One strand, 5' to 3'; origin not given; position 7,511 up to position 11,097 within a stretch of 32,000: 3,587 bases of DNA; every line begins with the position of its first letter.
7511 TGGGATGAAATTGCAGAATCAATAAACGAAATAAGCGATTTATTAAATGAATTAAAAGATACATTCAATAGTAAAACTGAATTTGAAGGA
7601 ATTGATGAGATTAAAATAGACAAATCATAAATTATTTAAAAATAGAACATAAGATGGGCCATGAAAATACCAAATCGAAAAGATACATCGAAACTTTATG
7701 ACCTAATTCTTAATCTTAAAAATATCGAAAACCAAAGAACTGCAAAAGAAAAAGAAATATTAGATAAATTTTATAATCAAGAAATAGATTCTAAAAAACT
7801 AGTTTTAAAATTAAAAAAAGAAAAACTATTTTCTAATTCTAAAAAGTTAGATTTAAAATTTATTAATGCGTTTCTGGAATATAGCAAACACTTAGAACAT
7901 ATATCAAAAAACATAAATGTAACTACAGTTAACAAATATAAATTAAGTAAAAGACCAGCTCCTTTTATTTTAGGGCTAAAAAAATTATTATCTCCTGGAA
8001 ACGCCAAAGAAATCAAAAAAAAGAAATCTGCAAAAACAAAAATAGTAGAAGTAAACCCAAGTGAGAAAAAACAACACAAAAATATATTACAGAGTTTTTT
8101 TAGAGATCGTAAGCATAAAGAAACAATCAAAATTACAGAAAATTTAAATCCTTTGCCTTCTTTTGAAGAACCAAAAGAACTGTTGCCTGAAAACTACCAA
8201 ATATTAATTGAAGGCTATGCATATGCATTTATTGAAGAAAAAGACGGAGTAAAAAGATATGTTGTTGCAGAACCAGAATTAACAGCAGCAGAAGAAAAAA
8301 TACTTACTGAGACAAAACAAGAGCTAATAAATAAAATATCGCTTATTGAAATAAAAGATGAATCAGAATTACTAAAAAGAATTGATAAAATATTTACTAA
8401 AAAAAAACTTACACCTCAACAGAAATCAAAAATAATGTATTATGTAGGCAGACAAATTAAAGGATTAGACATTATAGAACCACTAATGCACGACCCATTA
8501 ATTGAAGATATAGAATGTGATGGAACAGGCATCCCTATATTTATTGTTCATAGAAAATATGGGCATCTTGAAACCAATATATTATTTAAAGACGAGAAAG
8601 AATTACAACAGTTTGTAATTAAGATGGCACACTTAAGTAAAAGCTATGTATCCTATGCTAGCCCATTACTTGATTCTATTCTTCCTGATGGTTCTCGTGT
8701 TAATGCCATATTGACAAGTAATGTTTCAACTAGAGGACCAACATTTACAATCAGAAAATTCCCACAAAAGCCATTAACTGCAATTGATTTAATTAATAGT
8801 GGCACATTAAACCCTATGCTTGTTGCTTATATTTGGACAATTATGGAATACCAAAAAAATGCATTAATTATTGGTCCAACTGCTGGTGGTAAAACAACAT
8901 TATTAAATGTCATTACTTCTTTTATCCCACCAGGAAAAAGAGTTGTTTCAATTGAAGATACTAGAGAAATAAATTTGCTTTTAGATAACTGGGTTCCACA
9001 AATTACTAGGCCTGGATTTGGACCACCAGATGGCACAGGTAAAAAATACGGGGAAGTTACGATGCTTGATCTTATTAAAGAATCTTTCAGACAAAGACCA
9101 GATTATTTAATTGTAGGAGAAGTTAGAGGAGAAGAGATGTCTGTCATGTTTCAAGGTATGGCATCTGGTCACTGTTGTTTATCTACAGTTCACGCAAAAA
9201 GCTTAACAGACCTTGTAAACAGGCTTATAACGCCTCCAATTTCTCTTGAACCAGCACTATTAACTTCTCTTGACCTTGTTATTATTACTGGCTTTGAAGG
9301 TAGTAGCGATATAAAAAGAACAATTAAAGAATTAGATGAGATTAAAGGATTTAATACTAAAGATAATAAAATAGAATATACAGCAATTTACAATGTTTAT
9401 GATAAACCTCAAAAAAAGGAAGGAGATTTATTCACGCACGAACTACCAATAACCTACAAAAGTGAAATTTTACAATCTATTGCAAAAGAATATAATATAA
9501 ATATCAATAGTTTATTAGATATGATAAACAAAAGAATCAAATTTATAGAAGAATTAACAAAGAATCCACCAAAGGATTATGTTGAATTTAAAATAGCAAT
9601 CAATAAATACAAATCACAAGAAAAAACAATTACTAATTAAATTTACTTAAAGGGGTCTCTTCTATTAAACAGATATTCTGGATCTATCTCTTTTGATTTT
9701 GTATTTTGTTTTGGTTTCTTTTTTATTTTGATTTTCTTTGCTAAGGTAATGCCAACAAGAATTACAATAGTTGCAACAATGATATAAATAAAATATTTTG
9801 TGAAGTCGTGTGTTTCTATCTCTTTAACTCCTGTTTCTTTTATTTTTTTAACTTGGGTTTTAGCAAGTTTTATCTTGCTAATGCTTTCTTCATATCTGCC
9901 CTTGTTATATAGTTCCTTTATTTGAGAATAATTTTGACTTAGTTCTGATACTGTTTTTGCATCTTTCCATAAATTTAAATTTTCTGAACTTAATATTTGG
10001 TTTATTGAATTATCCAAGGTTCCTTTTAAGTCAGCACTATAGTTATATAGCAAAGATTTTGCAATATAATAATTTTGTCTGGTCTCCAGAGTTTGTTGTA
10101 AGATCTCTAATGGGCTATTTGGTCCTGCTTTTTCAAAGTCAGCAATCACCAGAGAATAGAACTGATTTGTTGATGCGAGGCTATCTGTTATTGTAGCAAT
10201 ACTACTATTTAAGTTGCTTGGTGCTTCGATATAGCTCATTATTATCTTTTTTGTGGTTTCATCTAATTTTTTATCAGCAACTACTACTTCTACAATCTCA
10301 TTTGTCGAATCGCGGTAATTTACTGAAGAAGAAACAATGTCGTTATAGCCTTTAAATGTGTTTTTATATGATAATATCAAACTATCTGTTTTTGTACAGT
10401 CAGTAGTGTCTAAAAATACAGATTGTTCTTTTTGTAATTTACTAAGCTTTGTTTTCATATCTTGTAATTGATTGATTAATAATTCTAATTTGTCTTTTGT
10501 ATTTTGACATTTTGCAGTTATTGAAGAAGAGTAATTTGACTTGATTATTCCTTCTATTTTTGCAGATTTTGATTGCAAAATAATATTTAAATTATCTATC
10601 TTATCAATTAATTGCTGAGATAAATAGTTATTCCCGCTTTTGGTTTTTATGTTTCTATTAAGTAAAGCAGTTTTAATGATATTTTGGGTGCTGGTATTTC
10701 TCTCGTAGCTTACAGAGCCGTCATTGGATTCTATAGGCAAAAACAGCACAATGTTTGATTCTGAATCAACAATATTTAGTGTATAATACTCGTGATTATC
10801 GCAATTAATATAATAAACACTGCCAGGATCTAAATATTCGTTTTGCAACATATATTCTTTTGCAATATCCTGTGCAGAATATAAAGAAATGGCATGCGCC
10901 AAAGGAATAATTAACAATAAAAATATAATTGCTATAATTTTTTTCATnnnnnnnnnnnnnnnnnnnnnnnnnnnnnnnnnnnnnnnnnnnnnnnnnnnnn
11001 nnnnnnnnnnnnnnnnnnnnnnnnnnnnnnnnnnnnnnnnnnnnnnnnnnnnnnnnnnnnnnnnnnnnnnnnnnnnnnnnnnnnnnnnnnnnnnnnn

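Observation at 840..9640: Orphan type-IV-filament-like surface machine: ATPase plus pilin-like and giant extracellular proteins, with no platform protein or prepilin peptidase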

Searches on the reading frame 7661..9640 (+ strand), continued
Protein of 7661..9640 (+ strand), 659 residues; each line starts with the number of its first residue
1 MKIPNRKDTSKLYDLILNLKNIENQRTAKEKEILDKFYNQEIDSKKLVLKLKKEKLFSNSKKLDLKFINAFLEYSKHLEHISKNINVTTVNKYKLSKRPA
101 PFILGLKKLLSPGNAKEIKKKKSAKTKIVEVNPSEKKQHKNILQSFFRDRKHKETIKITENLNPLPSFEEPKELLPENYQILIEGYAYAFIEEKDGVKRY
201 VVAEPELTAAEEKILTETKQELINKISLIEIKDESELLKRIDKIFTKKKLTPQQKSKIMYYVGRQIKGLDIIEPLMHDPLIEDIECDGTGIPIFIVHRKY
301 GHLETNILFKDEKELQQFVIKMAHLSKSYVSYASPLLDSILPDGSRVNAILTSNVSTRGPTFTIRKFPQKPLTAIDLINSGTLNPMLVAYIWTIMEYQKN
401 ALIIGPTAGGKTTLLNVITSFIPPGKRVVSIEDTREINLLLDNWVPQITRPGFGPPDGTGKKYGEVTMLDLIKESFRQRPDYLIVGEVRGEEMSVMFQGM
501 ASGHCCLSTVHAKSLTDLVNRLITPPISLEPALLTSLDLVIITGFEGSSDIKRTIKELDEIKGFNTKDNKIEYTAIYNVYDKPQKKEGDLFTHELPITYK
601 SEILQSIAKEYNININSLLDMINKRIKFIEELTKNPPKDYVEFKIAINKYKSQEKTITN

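Call 65: search_protein_families(library=pfam, proteins=[L007:5010-7421:+, L016:5323-7290:+, L005:4634-7519:+, L012:5399-7579:+, L008:4752-8033:+, L008:8929-9666:+, L008:8426-8956:+, L008:8063-8425:+, L008:2763-3197:+], max_evalue=0.01)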
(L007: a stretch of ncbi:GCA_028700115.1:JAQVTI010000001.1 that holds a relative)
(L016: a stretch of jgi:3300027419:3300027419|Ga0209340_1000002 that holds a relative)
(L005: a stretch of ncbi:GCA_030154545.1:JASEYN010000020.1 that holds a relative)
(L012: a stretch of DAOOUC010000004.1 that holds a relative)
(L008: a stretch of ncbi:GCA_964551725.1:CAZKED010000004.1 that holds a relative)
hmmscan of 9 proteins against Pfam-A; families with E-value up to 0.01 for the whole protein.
L007:5010-7421:+ (803 aa): 1 family
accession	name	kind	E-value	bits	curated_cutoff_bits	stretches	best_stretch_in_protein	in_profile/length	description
PF10102.14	DUF2341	-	1.9e-10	41.5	23.4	1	478-544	11-83/84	Domain of unknown function (DUF2341)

L016:5323-7290:+ (655 aa): 1 family
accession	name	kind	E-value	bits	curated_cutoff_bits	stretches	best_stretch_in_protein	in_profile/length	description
PF10102.14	DUF2341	-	8.6e-11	42.6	23.4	1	215-276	15-83/84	Domain of unknown function (DUF2341)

L005:4634-7519:+ (961 aa): 1 family
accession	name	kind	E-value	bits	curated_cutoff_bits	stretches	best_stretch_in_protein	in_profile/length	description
PF13385.13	Laminin_G_3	-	4.8e-25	88.9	27.6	1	804-950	1-151/151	Concanavalin A-like lectin/glucanases superfamily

L012:5399-7579:+ (726 aa): 1 family
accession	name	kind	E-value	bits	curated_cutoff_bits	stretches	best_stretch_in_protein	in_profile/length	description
PF13385.13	Laminin_G_3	-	0.0021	18.7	27.6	1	466-565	50-148/151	Concanavalin A-like lectin/glucanases superfamily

L008:4752-8033:+ (1093 aa): 1 family
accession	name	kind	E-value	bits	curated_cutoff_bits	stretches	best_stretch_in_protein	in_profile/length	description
PF08329.16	ChitinaseA_N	-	0.0072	16.4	21.2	0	247-300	40-91/133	Chitinase A, N-terminal domain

L008:8929-9666:+ (245 aa): 0 families

L008:8426-8956:+ (176 aa): 0 families

L008:8063-8425:+ (120 aa): 0 families

L008:2763-3197:+ (144 aa): 1 family
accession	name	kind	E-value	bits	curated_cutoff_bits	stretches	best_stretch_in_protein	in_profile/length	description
PF07790.16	Pilin_N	-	0.003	18.8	25.2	1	5-54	1-51/78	Archaeal Type IV pilin, N-terminal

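Call 73: find_related_loci(query=A4, collection=metagenome_contigs, flank=6000)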
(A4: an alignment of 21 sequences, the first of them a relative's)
Query A4 (284 aa) in metagenome_contigs; peptide patterns used: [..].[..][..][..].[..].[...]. (x = any residue, [..] = any of these).
433 stretches matched a pattern; 334 encode a relative of the query (tblastn E <= 1e-3); the best 80 are kept; 80 distinct loci.
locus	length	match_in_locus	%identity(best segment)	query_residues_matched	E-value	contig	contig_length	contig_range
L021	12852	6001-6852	100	1-284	0e+0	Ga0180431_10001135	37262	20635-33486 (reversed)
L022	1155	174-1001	66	4-279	3e-127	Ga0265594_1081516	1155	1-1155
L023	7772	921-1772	58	1-282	4e-105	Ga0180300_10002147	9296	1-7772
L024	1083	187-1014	56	1-275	5e-114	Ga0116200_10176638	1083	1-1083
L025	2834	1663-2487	64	1-276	2e-102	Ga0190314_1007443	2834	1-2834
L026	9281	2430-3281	56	1-283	3e-94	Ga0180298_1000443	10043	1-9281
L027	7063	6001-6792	48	7-279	1e-76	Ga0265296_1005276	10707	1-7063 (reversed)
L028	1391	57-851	47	7-279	1e-80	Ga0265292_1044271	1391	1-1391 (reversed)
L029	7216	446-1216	45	7-276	4e-71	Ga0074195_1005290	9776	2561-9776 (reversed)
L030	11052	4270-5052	38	7-274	2e-57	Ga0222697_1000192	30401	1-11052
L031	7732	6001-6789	40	1-274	2e-57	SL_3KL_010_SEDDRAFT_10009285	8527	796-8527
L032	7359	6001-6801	39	1-274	2e-57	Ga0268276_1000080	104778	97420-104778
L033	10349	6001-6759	42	12-274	4e-57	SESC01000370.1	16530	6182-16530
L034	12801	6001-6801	39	1-274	2e-56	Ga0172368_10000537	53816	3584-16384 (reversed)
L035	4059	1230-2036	39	1-274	6e-56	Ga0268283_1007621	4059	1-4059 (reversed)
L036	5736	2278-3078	38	1-274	5e-56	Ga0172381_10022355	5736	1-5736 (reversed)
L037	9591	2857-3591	42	12-266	1e-55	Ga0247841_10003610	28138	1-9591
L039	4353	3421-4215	40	1-274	1e-55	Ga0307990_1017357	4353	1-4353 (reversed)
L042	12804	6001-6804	36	1-274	6e-53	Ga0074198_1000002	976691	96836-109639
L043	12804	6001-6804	36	1-274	2e-52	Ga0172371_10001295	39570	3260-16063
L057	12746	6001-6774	33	13-276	3e-32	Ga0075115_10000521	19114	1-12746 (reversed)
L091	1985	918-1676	31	13-270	8e-29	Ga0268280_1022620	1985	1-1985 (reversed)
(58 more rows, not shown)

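Call 76: list_cluster_members(proteins=[L042:5968-6828:+, L043:5968-6828:+, L034:5968-6825:+, L032:5968-6825:+, L033:5926-6783:+, L037:2782-3639:+, L030:4222-5076:+, L031:6001-6813:+, L036:2245-3102:+, L039:3421-4239:+])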
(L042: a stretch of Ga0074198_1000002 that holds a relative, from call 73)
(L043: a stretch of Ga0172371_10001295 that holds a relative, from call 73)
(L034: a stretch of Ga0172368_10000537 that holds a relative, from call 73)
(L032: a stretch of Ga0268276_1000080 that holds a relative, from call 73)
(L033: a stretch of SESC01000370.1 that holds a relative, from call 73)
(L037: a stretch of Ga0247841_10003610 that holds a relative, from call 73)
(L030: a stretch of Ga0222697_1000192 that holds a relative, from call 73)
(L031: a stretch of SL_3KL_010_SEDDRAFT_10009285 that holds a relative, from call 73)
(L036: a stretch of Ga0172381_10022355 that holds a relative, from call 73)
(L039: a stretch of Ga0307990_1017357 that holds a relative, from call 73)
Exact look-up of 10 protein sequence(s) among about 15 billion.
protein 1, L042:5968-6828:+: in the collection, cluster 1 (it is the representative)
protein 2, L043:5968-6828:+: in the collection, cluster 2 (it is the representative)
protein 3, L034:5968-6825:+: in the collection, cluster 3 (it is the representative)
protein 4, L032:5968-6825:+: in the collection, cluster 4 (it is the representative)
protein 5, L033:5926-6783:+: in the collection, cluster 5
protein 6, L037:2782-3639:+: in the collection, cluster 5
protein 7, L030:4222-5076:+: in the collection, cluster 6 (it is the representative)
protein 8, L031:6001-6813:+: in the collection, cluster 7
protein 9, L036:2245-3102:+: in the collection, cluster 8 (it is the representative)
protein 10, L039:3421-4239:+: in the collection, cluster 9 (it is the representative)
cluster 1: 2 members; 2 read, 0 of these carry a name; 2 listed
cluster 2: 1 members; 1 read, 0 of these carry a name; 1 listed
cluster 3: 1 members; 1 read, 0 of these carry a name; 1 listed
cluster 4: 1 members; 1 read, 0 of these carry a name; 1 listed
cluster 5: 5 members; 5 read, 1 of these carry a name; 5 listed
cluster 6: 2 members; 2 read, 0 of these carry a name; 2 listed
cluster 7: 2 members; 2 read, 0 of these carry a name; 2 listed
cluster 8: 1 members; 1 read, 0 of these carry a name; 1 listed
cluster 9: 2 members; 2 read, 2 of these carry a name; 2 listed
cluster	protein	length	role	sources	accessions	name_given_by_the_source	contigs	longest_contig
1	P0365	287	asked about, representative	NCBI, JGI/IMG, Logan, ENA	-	-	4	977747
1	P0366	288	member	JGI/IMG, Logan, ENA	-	-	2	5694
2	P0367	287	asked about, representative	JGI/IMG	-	-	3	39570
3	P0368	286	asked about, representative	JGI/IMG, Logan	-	-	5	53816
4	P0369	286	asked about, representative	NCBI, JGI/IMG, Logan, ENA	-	-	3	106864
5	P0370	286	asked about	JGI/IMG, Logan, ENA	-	-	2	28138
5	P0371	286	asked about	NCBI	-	-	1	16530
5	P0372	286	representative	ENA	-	-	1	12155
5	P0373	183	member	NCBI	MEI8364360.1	MAG: type II secretion system F family protein, partial [archaeon]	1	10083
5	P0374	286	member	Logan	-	-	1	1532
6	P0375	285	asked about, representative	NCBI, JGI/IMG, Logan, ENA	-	-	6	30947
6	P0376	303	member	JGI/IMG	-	-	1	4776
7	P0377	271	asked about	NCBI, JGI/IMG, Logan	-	-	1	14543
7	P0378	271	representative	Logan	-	-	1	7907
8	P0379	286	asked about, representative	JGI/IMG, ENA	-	-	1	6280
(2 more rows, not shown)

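Call 77: find_encoding_contigs(protein=P0365, flank=10000, max_places=10)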
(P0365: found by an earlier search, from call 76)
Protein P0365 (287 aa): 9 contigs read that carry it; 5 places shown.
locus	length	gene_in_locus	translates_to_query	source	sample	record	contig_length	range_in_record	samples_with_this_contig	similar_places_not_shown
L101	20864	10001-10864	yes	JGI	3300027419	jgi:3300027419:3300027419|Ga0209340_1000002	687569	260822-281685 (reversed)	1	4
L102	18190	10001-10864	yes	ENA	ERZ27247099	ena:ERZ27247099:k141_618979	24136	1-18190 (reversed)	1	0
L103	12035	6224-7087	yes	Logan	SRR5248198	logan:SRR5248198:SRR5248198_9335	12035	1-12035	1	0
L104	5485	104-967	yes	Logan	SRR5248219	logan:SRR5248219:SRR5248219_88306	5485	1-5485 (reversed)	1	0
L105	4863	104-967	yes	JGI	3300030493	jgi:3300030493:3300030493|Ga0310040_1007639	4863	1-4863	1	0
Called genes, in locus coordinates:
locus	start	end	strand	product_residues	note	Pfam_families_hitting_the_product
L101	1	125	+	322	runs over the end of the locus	PF08241:Methyltransf_11, PF13649:Methyltransf_25, PF13847:Methyltransf_31 (weak)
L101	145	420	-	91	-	PF00833:Ribosomal_S17e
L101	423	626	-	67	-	PF01192:RNA_pol_Rpb6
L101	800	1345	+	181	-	-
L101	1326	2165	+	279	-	PF05670:NFACT-R_1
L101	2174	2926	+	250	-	-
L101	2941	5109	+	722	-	PF02359:CDC48_N, PF02933:CDC48_2, PF00004:AAA, PF07724:AAA_2 (weak), PF07728:AAA_5 (weak), PF17862:AAA_lid_3, PF00004:AAA, PF17862:AAA_lid_3, +27 more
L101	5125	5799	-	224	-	-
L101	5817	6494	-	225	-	PF02163:Peptidase_M50 (faint)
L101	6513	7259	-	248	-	PF01026:TatD_DNase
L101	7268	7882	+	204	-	PF05175:MTS, PF07669:Eco57I (weak)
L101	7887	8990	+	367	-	PF01926:MMR_HSR1, PF02421:FeoB_N (faint), PF02824:TGS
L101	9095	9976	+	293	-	PF00482:T2SSF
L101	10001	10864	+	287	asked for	PF00482:T2SSF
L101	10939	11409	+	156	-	-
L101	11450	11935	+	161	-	-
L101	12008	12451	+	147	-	-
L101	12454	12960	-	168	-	PF02778:tRNA_int_endo_N, PF01974:tRNA_int_endo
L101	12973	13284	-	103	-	PF04010:DUF357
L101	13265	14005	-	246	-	PF00590:TP_methylase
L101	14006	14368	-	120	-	-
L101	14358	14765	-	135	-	-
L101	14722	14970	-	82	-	-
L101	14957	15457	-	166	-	-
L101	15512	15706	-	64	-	-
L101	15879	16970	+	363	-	PF01637:ATPase_2 (weak), PF13191:AAA_16 (faint), PF13401:AAA_22, PF24883:NPHP3_N (weak), PF00004:AAA, PF22703:Cdc6_lid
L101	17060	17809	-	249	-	PF00705:PCNA_N, PF04005:Hus1 (weak)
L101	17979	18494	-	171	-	PF13398:Peptidase_M50B (weak)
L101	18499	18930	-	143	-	-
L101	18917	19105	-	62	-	PF04021:Class_IIIsignal (weak)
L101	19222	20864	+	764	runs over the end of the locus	PF02463:SMC_N, PF13476:AAA_23, PF13555:AAA_29 (weak)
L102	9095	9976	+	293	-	PF00482:T2SSF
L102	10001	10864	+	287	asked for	PF00482:T2SSF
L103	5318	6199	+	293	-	PF00482:T2SSF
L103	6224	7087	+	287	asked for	PF00482:T2SSF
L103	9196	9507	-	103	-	PF04010:DUF357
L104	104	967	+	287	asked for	PF00482:T2SSF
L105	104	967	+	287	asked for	PF00482:T2SSF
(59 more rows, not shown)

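Call 86: search_protein_families(library=pfam, proteins=[L101:9095-9976:+, L101:10001-10864:+, L101:10939-11409:+, L101:11450-11935:+, L101:12008-12451:+], max_evalue=0.01)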
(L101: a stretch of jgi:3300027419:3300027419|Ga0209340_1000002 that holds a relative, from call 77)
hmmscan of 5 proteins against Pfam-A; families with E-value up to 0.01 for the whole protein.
L101:9095-9976:+ (293 aa): 1 family
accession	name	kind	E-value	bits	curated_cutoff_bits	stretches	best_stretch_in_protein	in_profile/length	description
PF00482.28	T2SSF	-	4.1e-12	46.6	25.2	1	125-247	5-122/125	Type II secretion system (T2SS), protein F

L101:10001-10864:+ (287 aa): 1 family
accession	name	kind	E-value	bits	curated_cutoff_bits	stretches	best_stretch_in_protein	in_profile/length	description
PF00482.28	T2SSF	-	3e-15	56.7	25.2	1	75-200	1-123/125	Type II secretion system (T2SS), protein F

L101:10939-11409:+ (156 aa): 0 families

L101:11450-11935:+ (161 aa): 0 families

L101:12008-12451:+ (147 aa): 0 families

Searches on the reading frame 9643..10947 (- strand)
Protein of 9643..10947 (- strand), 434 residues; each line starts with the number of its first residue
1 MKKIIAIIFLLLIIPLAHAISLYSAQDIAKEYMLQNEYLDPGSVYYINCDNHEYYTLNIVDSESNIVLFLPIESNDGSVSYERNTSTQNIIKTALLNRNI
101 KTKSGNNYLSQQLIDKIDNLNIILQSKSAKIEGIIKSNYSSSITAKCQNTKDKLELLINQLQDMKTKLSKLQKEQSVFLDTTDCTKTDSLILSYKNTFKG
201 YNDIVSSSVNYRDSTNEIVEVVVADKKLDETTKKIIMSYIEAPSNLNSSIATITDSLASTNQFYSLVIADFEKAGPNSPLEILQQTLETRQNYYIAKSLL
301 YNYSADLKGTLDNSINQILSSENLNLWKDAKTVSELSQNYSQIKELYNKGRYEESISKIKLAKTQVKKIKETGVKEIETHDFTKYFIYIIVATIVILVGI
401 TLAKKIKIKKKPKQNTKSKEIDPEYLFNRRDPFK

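Call 4: search_protein_families(library=pfam, proteins=[window:9643-10947:-], max_evalue=1)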
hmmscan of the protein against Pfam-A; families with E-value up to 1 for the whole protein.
window:9643-10947:- (434 aa): 5 families
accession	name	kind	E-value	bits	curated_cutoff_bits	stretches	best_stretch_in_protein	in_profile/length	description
PF13273.12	DUF4064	-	0.052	14.2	32.1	1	354-405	41-83/102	Protein of unknown function (DUF4064)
PF13713.11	BRX_N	-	0.053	13.7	24.5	1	145-169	4-28/37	Transcription factor BRX N-terminal domain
PF16526.10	CLZ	-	0.14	13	26.7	1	142-175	21-54/71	C-terminal leucine zipper domain of cyclic nucleotide-gated channels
PF09320.16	DUF1977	-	0.15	12.7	23.4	1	125-173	47-96/108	Domain of unknown function (DUF1977)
PF08838.16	DUF1811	-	0.26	12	27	1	27-60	42-75/100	Protein of unknown function (DUF1811)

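Call 6: search_protein_families(library=ncbifam, proteins=[window:9643-10947:-], max_evalue=0.1)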
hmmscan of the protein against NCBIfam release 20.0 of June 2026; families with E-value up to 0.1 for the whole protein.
window:9643-10947:- (434 aa): 1 family
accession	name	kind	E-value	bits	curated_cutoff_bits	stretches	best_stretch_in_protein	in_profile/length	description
NF003339.0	PRK04351.1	equivalog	0.027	14.1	113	0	350-389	37-76/149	SprT family protein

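Call 94: search_protein_families(library=pfam, proteins=[window:9643-10947:-], max_evalue=0.5)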
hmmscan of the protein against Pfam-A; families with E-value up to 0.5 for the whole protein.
window:9643-10947:- (434 aa): 5 families
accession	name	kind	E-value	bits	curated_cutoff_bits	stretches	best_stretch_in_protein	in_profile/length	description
PF13273.12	DUF4064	-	0.052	14.2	32.1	0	354-405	41-83/102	Protein of unknown function (DUF4064)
PF13713.11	BRX_N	-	0.053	13.7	24.5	1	145-169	4-28/37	Transcription factor BRX N-terminal domain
PF16526.10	CLZ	-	0.14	13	26.7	1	142-175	21-54/71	C-terminal leucine zipper domain of cyclic nucleotide-gated channels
PF09320.16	DUF1977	-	0.15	12.7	23.4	1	125-173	47-96/108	Domain of unknown function (DUF1977)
PF08838.16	DUF1811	-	0.26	12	27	1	27-60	42-75/100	Protein of unknown function (DUF1811)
